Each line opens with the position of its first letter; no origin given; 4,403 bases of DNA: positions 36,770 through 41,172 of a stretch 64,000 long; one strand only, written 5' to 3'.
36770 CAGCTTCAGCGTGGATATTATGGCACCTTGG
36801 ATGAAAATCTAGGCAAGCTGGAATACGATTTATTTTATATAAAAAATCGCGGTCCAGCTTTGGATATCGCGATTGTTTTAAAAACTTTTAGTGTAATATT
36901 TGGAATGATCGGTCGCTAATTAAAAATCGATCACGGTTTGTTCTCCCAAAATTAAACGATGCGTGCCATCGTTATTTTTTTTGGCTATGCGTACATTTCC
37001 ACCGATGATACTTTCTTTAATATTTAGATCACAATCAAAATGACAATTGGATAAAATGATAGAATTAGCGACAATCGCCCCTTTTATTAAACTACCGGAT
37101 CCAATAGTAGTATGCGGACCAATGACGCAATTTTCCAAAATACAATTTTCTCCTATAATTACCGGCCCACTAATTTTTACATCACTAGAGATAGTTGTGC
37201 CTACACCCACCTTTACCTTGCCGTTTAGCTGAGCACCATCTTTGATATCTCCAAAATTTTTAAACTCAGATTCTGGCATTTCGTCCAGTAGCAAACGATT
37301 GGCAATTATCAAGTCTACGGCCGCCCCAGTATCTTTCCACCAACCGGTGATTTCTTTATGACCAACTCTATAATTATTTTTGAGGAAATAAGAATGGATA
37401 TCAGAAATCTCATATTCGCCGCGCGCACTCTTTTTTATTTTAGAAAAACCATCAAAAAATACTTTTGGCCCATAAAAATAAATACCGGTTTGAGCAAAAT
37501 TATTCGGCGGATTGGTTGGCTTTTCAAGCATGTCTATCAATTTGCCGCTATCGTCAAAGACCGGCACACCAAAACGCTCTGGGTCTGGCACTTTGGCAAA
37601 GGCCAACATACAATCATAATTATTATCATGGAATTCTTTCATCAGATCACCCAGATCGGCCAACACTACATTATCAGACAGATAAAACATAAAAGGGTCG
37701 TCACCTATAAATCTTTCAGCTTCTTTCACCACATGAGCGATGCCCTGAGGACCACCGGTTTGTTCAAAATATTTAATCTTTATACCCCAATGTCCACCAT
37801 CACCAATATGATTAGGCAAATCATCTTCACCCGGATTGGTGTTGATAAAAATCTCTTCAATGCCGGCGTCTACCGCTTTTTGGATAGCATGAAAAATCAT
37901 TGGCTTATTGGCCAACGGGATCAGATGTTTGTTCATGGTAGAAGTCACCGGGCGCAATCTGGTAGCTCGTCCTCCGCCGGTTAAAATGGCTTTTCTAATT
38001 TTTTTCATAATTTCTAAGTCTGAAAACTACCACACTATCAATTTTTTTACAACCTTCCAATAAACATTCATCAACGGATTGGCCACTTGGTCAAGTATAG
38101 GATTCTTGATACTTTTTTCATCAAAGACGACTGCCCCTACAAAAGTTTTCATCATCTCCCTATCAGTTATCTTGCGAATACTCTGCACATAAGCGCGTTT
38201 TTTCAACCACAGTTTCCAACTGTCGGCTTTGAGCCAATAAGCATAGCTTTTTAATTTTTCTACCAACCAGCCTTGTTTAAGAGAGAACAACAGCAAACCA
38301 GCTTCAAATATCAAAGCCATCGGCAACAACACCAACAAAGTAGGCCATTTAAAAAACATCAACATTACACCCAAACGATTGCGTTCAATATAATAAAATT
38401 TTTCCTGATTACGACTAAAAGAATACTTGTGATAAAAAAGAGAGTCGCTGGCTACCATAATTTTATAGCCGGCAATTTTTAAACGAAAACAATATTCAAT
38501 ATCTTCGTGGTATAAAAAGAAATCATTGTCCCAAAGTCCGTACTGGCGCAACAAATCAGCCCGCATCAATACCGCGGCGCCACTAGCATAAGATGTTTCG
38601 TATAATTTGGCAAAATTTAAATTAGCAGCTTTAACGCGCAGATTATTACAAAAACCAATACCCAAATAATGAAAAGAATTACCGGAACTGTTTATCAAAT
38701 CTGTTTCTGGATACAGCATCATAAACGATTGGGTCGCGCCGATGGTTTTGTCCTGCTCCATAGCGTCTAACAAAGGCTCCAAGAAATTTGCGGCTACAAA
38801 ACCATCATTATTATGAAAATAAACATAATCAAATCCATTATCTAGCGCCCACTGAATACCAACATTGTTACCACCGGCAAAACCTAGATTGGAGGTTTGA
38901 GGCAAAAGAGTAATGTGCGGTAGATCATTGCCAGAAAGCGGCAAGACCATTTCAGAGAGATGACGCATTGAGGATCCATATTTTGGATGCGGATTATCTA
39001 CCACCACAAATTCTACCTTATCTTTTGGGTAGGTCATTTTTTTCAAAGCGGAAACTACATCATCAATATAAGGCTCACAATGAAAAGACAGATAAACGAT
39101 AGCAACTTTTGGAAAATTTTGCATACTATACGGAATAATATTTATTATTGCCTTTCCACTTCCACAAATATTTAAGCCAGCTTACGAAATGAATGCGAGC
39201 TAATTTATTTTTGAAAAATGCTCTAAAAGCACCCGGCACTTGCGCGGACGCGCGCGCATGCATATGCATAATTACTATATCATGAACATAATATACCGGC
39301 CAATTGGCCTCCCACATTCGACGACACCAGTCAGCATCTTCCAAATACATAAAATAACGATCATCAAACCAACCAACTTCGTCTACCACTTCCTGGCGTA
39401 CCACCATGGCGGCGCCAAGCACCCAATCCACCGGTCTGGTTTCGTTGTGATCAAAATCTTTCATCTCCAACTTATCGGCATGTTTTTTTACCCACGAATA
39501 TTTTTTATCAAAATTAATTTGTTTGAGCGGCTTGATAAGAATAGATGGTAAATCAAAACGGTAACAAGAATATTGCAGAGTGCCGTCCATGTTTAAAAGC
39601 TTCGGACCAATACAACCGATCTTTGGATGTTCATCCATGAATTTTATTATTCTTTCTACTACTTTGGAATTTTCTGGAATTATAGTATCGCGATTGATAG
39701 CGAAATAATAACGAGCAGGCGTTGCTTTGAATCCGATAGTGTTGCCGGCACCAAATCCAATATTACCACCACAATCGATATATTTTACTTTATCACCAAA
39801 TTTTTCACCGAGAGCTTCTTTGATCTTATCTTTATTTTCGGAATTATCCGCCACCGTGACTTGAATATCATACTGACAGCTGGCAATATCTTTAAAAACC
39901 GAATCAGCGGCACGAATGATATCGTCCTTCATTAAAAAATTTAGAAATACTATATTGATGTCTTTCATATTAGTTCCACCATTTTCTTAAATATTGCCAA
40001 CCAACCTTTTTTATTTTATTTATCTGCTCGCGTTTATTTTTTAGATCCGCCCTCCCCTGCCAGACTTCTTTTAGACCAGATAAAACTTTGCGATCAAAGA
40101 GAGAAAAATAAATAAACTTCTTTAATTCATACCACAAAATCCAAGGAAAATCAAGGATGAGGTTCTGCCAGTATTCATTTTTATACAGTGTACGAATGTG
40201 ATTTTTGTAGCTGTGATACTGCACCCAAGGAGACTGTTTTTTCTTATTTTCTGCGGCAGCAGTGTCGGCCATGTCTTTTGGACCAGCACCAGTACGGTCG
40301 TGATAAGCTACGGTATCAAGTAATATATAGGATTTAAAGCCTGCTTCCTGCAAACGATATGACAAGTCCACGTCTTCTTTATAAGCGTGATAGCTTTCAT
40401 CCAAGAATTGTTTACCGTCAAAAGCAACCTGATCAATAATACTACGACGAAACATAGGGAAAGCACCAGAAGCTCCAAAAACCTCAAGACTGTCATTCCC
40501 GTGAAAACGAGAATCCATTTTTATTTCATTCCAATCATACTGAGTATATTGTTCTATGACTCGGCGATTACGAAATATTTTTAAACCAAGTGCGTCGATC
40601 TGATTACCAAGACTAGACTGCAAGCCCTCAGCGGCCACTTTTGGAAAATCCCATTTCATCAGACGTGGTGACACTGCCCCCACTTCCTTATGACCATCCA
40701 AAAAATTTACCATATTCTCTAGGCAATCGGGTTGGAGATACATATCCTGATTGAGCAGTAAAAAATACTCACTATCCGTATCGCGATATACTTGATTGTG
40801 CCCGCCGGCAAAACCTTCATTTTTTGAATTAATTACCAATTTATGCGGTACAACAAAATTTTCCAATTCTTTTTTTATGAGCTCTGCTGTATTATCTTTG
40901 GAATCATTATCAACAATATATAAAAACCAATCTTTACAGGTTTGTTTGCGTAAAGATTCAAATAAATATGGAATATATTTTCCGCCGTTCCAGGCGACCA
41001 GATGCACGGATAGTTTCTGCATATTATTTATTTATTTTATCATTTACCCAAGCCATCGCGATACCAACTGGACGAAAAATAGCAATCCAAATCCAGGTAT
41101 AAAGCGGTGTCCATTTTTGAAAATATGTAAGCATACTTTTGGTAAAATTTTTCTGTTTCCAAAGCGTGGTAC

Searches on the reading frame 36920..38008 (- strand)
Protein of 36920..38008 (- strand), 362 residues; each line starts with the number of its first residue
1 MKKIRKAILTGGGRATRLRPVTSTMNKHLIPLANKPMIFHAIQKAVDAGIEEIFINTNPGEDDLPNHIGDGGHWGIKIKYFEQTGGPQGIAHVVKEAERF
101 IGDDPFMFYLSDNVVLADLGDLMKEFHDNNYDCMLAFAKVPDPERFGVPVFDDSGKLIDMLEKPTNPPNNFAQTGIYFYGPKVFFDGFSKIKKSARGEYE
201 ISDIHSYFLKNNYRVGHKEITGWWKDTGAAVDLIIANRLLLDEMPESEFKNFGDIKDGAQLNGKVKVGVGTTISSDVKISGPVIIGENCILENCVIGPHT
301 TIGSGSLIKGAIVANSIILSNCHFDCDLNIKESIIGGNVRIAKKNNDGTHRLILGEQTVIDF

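Call 12: search_protein_families(library=pfam, proteins=[window:36920-38008:-], max_evalue=0.0001)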
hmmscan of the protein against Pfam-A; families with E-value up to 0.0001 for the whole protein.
window:36920-38008:- (362 aa): 5 families
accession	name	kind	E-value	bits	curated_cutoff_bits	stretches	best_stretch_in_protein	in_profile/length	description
PF00483.29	NTP_transferase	-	2e-47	162.3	21.2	1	6-241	1-243/245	Nucleotidyl transferase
PF25084.1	LbH_EIF2B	-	3.1e-08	34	54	2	257-315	14-77/105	EIF2B subunit epsilon LbH domain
PF12804.13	NTP_transf_3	-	3.5e-07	31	27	1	8-135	2-120/160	MobA-like NTP transferase domain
PF00132.30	Hexapep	-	2.1e-06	27.6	27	0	265-295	2-32/36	Bacterial transferase hexapeptide (six repeats)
PF24894.1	Hexapep_GlmU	-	1.1e-05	25.9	23.3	0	300-345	19-64/104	GlmU-like, C-terminal hexapeptide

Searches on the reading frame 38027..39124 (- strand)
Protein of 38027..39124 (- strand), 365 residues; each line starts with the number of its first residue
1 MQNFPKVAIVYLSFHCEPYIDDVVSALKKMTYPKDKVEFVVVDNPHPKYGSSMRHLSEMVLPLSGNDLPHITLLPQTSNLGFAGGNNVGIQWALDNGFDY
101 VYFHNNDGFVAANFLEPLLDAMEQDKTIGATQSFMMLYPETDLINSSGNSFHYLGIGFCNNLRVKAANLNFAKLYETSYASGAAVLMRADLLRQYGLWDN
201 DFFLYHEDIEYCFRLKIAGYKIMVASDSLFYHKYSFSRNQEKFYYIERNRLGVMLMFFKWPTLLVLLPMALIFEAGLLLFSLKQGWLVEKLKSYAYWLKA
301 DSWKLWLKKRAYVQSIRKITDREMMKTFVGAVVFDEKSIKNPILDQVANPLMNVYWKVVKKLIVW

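Call 12: search_protein_families(library=pfam, proteins=[window:38027-39124:-], max_evalue=0.0001)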
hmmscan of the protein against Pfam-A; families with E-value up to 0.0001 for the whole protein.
window:38027-39124:- (365 aa): 3 families
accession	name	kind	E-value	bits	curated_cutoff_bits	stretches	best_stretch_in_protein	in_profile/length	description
PF00535.33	Glycos_transf_2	-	4.2e-13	50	23.3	1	13-195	6-167/168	Glycosyl transferase family 2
PF13641.12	Glyco_tranf_2_3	-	2.6e-10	41.1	27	1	5-237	1-213/230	Glycosyltransferase like family 2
PF13632.12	Glyco_trans_2_3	-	3.8e-10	40.3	27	1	100-281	1-179/198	Glycosyl transferase family group 2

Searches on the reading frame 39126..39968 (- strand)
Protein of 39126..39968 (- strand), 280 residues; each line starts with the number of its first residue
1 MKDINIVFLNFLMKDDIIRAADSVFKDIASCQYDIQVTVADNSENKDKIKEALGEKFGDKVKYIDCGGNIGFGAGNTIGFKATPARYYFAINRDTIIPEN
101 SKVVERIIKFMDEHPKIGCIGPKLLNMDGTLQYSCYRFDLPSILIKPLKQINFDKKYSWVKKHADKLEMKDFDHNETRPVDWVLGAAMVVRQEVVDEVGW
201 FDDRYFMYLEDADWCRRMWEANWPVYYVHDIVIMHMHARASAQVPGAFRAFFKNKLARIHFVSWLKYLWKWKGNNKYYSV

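Call 78: search_protein_families(library=pfam, proteins=[window:39126-39968:-], max_evalue=0.0001)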
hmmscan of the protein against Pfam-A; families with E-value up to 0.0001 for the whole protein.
window:39126-39968:- (280 aa): 4 families
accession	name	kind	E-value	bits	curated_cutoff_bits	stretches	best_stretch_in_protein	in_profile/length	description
PF00535.33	Glycos_transf_2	-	7.6e-07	29.7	23.3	1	14-133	10-125/168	Glycosyl transferase family 2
PF13641.12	Glyco_tranf_2_3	-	8.4e-07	29.7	27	1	105-243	105-219/230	Glycosyltransferase like family 2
PF13632.12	Glyco_trans_2_3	-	5.9e-06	26.7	27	1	177-235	67-122/198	Glycosyl transferase family group 2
PF13712.12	Glyco_tranf_2_5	-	8.4e-06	26.1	27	1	78-240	47-194/210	Glycosyltransferase like family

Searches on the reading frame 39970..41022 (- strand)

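Call 12: search_protein_families(library=pfam, proteins=[window:39970-41022:-], max_evalue=0.0001)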
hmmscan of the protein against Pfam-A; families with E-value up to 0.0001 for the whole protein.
window:39970-41022:- (350 aa): 3 families
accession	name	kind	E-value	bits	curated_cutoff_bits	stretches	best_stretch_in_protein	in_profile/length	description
PF00535.33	Glycos_transf_2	-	3.5e-21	76.3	23.3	1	5-197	1-165/168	Glycosyl transferase family 2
PF13641.12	Glyco_tranf_2_3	-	5.3e-07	30.3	27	1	4-243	3-213/230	Glycosyltransferase like family 2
PF13632.12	Glyco_trans_2_3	-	9.3e-07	29.3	27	0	88-234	3-116/198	Glycosyl transferase family group 2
